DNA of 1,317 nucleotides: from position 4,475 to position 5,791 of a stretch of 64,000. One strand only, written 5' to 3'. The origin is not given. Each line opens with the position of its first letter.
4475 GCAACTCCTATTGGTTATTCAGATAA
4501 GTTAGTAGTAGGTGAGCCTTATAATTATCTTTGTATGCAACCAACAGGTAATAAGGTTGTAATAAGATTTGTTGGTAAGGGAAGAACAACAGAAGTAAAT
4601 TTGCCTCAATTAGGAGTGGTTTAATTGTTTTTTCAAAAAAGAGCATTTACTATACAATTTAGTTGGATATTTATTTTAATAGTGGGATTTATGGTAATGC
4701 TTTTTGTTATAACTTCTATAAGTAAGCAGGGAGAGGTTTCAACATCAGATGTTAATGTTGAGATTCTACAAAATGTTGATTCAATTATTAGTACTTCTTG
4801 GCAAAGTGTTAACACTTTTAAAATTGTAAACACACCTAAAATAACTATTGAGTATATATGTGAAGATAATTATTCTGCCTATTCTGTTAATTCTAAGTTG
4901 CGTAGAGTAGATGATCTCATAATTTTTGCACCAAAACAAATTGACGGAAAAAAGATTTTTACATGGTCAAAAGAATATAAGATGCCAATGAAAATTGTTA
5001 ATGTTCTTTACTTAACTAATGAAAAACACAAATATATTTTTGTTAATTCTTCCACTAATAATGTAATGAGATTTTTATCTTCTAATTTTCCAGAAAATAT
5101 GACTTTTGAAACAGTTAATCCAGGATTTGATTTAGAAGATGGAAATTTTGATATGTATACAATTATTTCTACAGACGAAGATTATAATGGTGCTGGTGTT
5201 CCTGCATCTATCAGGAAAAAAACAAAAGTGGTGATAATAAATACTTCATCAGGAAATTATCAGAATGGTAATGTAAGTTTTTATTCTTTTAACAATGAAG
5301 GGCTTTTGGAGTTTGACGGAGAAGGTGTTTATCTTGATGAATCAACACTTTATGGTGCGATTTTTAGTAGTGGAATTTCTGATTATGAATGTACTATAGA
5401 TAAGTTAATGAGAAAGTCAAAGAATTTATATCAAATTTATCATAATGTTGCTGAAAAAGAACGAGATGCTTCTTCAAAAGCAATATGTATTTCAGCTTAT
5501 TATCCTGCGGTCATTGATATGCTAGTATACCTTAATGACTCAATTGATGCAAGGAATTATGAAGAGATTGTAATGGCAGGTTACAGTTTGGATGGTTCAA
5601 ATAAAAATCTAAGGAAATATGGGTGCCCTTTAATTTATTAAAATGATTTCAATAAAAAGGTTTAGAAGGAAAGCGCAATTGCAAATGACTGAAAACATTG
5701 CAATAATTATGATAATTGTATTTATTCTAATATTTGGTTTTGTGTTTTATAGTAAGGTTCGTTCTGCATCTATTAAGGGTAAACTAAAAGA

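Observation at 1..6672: Six-gene surface operon: two giant Ig-like proteins followed by four translationally coupled small helix-anchored genes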

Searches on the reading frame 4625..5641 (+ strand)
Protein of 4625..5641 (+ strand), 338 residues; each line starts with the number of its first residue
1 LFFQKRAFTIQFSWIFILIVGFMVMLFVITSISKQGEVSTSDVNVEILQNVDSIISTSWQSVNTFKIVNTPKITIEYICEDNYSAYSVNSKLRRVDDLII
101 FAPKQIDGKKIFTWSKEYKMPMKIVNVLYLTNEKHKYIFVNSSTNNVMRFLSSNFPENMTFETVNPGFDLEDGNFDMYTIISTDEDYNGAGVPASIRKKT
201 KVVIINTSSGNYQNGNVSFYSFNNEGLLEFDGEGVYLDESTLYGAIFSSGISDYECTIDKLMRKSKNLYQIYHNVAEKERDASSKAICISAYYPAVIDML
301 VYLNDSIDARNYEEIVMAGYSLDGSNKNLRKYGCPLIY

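Call 6: search_protein_families(library=pfam, proteins=[window:4625-5641:+], max_evalue=1)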
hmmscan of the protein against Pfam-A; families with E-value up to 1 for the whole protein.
window:4625-5641:+ (338 aa): 2 families
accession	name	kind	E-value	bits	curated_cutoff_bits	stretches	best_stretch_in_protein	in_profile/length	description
PF06143.16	Baculo_11_kDa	-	0.092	12.8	28.4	1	15-52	45-82/84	Baculovirus 11 kDa family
PF10260.14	SAYSvFN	-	0.51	10.6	25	0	203-232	30-59/70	Uncharacterized conserved domain (SAYSvFN)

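Call 7: search_protein_families(library=ncbifam, proteins=[window:4625-5641:+], max_evalue=1)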
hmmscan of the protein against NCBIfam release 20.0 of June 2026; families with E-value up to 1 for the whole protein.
window:4625-5641:+ (338 aa): 1 family
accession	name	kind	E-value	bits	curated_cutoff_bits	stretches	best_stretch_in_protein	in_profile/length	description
NF041635.1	STM3941_fam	subfamily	0.089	12.7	40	1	5-94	30-122/157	STM3941 family protein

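Call 10: find_encoding_contigs(protein=window:4625-5641:+, flank=10000, max_places=6)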
Protein window:4625-5641:+ (338 aa): no gene with exactly this product is on record in the collection.

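Call 11: find_homologous_proteins(query=window:4625-5641:+, max_evalue=0.001)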
Query window:4625-5641:+ (338 aa): 9 proteins with E <= 0.001 among 941 candidates.
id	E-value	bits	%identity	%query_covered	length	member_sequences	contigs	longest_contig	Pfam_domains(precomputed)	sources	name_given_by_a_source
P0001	2.2e-220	748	100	100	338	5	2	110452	-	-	-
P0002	1.8e-164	565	81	93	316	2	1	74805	-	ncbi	-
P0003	1.8e-150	519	75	93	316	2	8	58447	-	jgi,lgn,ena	-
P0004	6.7e-97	343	48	99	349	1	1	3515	-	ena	-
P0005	1.6e-95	338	49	100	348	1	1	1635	-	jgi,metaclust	metaclust:\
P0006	1.5e-88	315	45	99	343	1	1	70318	-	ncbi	-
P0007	2.2e-78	282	43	95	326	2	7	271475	-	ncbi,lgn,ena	-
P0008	6.6e-70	254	39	100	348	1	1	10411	-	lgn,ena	-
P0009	1.2e-67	247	40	91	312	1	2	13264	-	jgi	jgi:hypothetical protein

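Call 12: find_encoding_contigs(protein=P0001, flank=10000, max_places=3)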
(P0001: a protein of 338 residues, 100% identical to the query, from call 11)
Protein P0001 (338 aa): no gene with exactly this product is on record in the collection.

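Call 13: find_encoding_contigs(protein=P0007, flank=10000, max_places=3)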
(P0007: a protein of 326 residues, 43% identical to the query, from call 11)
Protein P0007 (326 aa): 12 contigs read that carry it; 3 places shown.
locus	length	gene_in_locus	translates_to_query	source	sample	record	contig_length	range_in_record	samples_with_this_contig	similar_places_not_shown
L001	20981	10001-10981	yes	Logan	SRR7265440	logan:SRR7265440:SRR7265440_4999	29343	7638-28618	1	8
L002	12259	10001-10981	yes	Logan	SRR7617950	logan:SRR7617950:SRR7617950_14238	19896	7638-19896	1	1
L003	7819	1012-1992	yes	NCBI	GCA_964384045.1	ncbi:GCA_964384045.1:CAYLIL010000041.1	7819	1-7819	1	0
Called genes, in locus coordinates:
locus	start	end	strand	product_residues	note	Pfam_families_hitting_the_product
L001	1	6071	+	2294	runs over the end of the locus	-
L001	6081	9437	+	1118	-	-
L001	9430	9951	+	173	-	-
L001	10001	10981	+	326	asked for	-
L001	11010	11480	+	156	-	-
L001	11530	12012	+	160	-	-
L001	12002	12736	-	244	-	-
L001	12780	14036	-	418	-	PF13506:Glyco_transf_21, PF03142:Chitin_synth_2 (faint), PF00535:Glycos_transf_2, PF10111:Glyco_tranf_2_2, PF13641:Glyco_tranf_2_3, PF13632:Glyco_trans_2_3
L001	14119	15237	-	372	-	PF01336:tRNA_anti-codon (weak)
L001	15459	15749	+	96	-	PF01157:Ribosomal_L21e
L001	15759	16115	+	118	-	PF03874:RNA_pol_Rpb4 (weak)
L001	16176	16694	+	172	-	-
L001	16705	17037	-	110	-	-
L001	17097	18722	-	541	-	PF03109:ABC1, PF27536:UbiB_helical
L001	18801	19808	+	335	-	PF00044:Gp_dh_N, PF02800:Gp_dh_C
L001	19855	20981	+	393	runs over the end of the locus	-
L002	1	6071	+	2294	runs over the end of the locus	-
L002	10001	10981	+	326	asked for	-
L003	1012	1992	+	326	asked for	-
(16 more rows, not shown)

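Call 14: find_encoding_contigs(protein=P0006, flank=10000, max_places=2)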
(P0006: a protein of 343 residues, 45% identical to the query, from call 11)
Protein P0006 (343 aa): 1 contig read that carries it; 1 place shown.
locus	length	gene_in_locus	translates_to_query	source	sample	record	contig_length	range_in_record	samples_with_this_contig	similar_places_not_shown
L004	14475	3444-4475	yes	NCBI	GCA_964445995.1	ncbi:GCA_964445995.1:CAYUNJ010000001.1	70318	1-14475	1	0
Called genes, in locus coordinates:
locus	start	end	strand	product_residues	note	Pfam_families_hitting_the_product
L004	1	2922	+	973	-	?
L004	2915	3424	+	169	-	-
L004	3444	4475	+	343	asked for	-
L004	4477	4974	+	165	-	-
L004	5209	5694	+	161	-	-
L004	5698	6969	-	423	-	PF13506:Glyco_transf_21, PF13641:Glyco_tranf_2_3, PF00535:Glycos_transf_2, PF10111:Glyco_tranf_2_2, PF13632:Glyco_trans_2_3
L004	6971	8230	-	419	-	PF13506:Glyco_transf_21, PF00535:Glycos_transf_2, PF13641:Glyco_tranf_2_3, PF13632:Glyco_trans_2_3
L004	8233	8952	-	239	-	PF13462:Thioredoxin_4 (weak)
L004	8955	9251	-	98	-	PF04893:Yip1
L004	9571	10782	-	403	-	PF04922:DIE2_ALG10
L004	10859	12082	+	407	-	PF10131:PTPS_related (weak)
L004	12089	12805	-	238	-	-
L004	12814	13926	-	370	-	PF24903:OB_MEIOB_N (faint), PF01336:tRNA_anti-codon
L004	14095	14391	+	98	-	PF01157:Ribosomal_L21e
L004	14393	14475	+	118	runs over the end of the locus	PF03874:RNA_pol_Rpb4 (weak)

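Call 16: find_related_loci(query=A1, collection=genome_contigs, flank=10000)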
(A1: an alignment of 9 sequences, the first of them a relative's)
Query A1 (338 aa) in genome_contigs; peptide patterns used: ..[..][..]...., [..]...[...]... (x = any residue, [..] = any of these).
37 stretches matched a pattern; 2 encode a relative of the query (tblastn E <= 1e-3); 2 distinct loci.
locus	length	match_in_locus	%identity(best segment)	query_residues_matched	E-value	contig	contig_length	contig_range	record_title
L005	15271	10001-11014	76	1-338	3e-175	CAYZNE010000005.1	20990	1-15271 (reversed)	MAG TPA_asm: uncultured Methanosarcinales archaeon isolate binchicken_co243_25 genome assembly, contig: NODE_1925_length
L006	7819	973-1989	45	5-338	5e-96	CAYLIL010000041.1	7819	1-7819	MAG TPA_asm: uncultured Methanosarcinales archaeon isolate binchicken_co28_248 genome assembly, contig: NODE_5993_length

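Call 21: find_encoding_contigs(protein=P0008, flank=10000, max_places=2)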
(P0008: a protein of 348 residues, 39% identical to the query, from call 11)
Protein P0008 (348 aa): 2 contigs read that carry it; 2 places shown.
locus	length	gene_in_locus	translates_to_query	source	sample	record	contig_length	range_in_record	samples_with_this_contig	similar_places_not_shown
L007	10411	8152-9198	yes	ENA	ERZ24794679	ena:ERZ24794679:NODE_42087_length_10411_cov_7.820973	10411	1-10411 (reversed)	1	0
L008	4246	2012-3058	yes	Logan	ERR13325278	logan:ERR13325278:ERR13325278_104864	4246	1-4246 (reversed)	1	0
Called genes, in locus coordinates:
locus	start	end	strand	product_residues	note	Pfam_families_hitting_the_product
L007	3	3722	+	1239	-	?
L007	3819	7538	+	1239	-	-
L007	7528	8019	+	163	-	-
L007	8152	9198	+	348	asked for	-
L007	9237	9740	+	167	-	-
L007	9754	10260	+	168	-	-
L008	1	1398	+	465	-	?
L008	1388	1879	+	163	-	-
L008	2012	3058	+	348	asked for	-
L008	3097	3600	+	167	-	-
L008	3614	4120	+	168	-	-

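Call 22: find_encoding_contigs(protein=P0009, flank=10000, max_places=2)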
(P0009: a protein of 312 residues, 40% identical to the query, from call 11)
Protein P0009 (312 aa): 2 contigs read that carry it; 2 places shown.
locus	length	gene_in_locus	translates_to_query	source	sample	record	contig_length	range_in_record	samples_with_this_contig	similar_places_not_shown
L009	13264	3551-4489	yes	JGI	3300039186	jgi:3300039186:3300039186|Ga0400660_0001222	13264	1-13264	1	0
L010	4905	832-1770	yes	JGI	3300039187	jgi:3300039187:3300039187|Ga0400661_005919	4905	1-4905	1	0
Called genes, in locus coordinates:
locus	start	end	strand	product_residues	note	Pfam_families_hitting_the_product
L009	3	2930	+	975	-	?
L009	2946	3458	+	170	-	-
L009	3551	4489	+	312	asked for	-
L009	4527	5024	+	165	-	-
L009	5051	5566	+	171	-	-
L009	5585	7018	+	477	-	PF03901:Glyco_transf_22, PF13231:PMT_2, PF02366:PMT (weak)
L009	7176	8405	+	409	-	PF13506:Glyco_transf_21, PF00535:Glycos_transf_2, PF13641:Glyco_tranf_2_3, PF13632:Glyco_trans_2_3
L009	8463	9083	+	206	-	-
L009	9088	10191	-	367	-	PF01336:tRNA_anti-codon, PF08646:Rep_fac-A_C (weak)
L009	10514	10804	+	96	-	PF01157:Ribosomal_L21e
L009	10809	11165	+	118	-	PF03874:RNA_pol_Rpb4 (weak)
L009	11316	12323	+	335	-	PF00044:Gp_dh_N, PF02800:Gp_dh_C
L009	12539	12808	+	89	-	PF00313:CSD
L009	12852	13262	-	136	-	?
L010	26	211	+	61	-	-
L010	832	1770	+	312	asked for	-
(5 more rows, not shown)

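Call 23: find_encoding_contigs(protein=P0002, flank=10000, max_places=2)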
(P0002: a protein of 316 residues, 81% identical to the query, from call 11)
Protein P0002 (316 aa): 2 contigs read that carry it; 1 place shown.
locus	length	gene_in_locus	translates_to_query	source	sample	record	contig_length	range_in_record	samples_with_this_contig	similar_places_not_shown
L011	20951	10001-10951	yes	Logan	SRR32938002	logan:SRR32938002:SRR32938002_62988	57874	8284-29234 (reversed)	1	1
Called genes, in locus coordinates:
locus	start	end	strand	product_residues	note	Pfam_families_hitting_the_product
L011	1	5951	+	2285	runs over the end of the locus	-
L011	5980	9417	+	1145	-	-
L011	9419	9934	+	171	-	-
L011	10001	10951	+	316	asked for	-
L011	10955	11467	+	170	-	-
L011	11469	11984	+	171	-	-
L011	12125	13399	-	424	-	PF13506:Glyco_transf_21, PF13641:Glyco_tranf_2_3, PF00535:Glycos_transf_2, PF10111:Glyco_tranf_2_2, PF13632:Glyco_trans_2_3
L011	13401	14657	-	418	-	PF13506:Glyco_transf_21, PF00535:Glycos_transf_2, PF13641:Glyco_tranf_2_3, PF13632:Glyco_trans_2_3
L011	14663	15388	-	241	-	PF13462:Thioredoxin_4 (weak)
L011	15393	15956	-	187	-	PF04893:Yip1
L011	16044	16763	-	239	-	-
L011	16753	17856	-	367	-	PF01336:tRNA_anti-codon, PF08646:Rep_fac-A_C (weak)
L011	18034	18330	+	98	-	PF01157:Ribosomal_L21e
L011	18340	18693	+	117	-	-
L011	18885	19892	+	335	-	PF00044:Gp_dh_N, PF02800:Gp_dh_C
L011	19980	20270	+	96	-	PF00313:CSD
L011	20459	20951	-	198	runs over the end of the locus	-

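Call 43: predict_structure(alignment_id=A1)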
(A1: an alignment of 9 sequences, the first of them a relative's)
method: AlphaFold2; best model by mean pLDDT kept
length: 338 residues; sequences in the alignment: 9
mean_pLDDT: 61.0   pTM: 0.56
mean pLDDT of the five models: 61.0, 54.3, 51.4, 51.2, 41.5
residues with pLDDT >= 90: 23; 70-90: 136; 50-70: 67; < 50: 112
segments of 3 or more residues with pLDDT < 50: 1-7, 28-132
pLDDT, mean of each block of 10 residues (from residue 1): 46 69 60 31 25 26 26 31 29 30 35 30 33 73 69 69 84 85 82 89 78 81 90 81 74 72 62 64 69 81 81 76 75 69
secondary structure, 60 per line:
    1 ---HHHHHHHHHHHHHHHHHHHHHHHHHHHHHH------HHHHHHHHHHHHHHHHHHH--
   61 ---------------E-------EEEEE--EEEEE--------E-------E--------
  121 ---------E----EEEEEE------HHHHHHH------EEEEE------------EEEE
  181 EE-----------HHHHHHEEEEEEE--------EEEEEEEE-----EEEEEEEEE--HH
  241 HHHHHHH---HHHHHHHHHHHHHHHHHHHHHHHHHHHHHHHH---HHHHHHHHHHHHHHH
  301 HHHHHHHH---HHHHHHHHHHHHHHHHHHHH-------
elements in order: H4-33 H40-58 E84-88 E91-95 E135-140 H147-153 E160-164 E177-182 H194-199 E200-206 E215-222 E228-236 H239-247 H251-282 H286-308 H312-331

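Call 47: fold_search(model_id=the predicted structure, library=pdb)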
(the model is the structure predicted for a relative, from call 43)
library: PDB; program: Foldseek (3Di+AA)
matches with E <= 10: 570; with E <= 0.001: 0
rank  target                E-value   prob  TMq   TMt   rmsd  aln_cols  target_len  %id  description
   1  7ko2_D                2.7e-02  0.93  0.21  0.12  19.2       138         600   10  Restraining state of near full-length Hsp70 DnaK (released 2021-09-15)
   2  9a2i_MODEL_1_A        3.3e-02  0.85  0.19  0.11  16.6       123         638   13  Model of E. coli DnaK by in-cell photo-crosslinking MS and deep learning (released 2023-02-24)
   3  4b9q_D                3.3e-02  0.84  0.19  0.11  19.2       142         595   12  Open conformation of ATP-bound Hsp70 homolog DnaK (released 2012-11-14)
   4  7wzg_C                3.3e-02  0.21  0.12  0.16  11.7       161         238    8  Cypemycin N-terminal methyltransferase CypM (released 2023-02-22)
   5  4r5j_B                4.1e-02  0.82  0.19  0.27  14.4       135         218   11  Crystal structure of the DnaK C-terminus (Dnak-SBD-A) (released 2014-09-10)
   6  9a5j_A                4.7e-02  0.85  0.19  0.11  13.5       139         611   16  Integrative model of DNAK-GUDB by crosslinking MS and deep learning (released 2024-09-18)
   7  7ko2_B                5.0e-02  0.89  0.20  0.12  15.3       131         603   10  Restraining state of near full-length Hsp70 DnaK (released 2021-09-15)
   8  4r5k_A                5.9e-02  0.80  0.20  0.28  14.0       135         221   10  Crystal structure of the DnaK C-terminus (Dnak-SBD-B) (released 2014-09-10)
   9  4b9q_A                5.9e-02  0.80  0.20  0.12  19.1       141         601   10  Open conformation of ATP-bound Hsp70 homolog DnaK (released 2012-11-14)
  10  4r5j_A                6.7e-02  0.82  0.20  0.28  16.0       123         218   11  Crystal structure of the DnaK C-terminus (Dnak-SBD-A) (released 2014-09-10)
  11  5nro_A                6.7e-02  0.75  0.19  0.11  19.8       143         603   12  Structure of full-length DnaK with bound J-domain (released 2018-01-17)
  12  3dpp_A                6.7e-02  0.72  0.18  0.27  16.5       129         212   13  Crystal structure of the substrate binding domain of E. coli DnaK in complex with a long pyrrhocoricin-derived inhibit (released 2009-03-10)
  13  3dpo_A                6.7e-02  0.72  0.19  0.28  15.2       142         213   10  Crystal structure of the substrate binding domain of E. coli DnaK in complex with a short pyrrhocoricin-derived inhibi (released 2009-03-10)
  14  4r5l_A                7.1e-02  0.75  0.19  0.28  14.4       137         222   11  Crystal structure of the DnaK C-terminus (Dnak-SBD-C) (released 2014-09-10)
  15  4ezq_A                8.0e-02  0.82  0.20  0.30  14.6       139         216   12  Crystal structure of the substrate binding domain of E.coli DnaK in complex with the C-terminal part of pyrrhocoricin  (released 2013-04-17)
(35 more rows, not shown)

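Call 51: find_related_loci(query=A5, collection=metagenome_contigs, flank=10000)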
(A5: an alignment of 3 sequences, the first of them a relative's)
Query A5 (400 aa) in metagenome_contigs; peptide patterns used: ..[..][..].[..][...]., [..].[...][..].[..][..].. (x = any residue, [..] = any of these).
75 stretches matched a pattern; 4 encode a relative of the query (tblastn E <= 1e-3); 3 distinct loci.
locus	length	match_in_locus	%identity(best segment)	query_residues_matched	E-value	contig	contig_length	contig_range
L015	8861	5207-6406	100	1-400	0e+0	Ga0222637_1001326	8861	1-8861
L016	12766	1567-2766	100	1-400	0e+0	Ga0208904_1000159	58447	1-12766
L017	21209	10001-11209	31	1-392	5e-36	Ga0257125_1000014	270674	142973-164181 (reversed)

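Call 55: search_protein_families(library=pfam, proteins=[L017:5808-8879:+, L017:9065-15949:+, L017:4042-5544:-, L017:2598-4040:-, L017:76-2493:-, L015:822-4088:+, L016:44-448:+], max_evalue=0.01)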
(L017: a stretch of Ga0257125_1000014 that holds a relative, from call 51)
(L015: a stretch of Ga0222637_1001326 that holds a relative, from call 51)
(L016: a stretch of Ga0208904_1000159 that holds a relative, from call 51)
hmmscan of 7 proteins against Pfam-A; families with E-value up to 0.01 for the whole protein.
L017:5808-8879:+ (1023 aa): 0 families

L017:9065-15949:+ (2294 aa): 0 families

L017:4042-5544:- (500 aa): 0 families

L017:2598-4040:- (480 aa): 0 families

L017:76-2493:- (805 aa): 6 families
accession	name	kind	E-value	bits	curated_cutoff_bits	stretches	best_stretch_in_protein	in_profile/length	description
PF00133.28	tRNA-synt_1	-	3.1e-81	273.7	22.7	1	15-571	1-413/414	tRNA synthetases class I (I, L, M and V)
PF08264.19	Anticodon_1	-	9.2e-35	120.1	25.1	1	614-766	1-146/148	Anticodon-binding domain of tRNA ligase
PF09334.17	tRNA-synt_1g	-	5.7e-24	85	20.1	3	46-184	9-131/391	tRNA synthetases class I (M)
PF01921.24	tRNA-synt_1f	-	2.6e-05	23.8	27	1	520-563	269-312/360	tRNA synthetases class I (K)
PF01406.26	tRNA-synt_1e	-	0.0001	22.2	27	1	492-576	213-296/301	tRNA synthetases class I (C) catalytic domain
PF13603.12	tRNA-synt_1_2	-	0.00085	19.3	25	1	239-303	86-150/185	Leucyl-tRNA synthetase, editing domain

L015:822-4088:+ (1088 aa): 0 families

L016:44-448:+ (134 aa): 0 families

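Call 70: search_protein_representatives(alignment_id=A1)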
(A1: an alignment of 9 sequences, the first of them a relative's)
Query: 9 sequences, 342 profile positions. Proteins with E-value up to 0.001 (for the whole library): 1757; up to 1e-10: 1230; up to 1e-30: 407. The best 150 are listed.
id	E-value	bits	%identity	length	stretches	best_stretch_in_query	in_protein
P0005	6.4e-153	525.4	-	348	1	2-342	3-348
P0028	3.1e-130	450.8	-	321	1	24-342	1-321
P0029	1.4e-128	445.4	-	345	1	2-342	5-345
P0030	1.2e-110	386.4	-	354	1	2-342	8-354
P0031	1.2e-100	353.5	-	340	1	1-342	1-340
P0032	9.6e-99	347.3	-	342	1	1-342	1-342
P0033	1.1e-94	333.9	-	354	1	1-342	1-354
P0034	1.7e-55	205.0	-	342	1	3-342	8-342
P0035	2.2e-51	191.5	-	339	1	4-342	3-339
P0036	1.4e-50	188.9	-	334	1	3-342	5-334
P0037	3.9e-50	187.5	-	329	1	3-342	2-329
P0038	5.5e-50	187.0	-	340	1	4-342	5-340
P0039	7.7e-50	186.5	-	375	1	3-301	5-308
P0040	1.1e-49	186.0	-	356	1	4-342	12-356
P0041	1.3e-49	185.8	-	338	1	1-342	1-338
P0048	3.6e-48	181.0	-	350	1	1-342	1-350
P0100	1.1e-42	163.0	-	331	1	1-342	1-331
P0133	3.3e-41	158.1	-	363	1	3-342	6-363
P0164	2.6e-39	151.9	-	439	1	3-342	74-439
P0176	7.5e-39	150.3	-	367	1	1-342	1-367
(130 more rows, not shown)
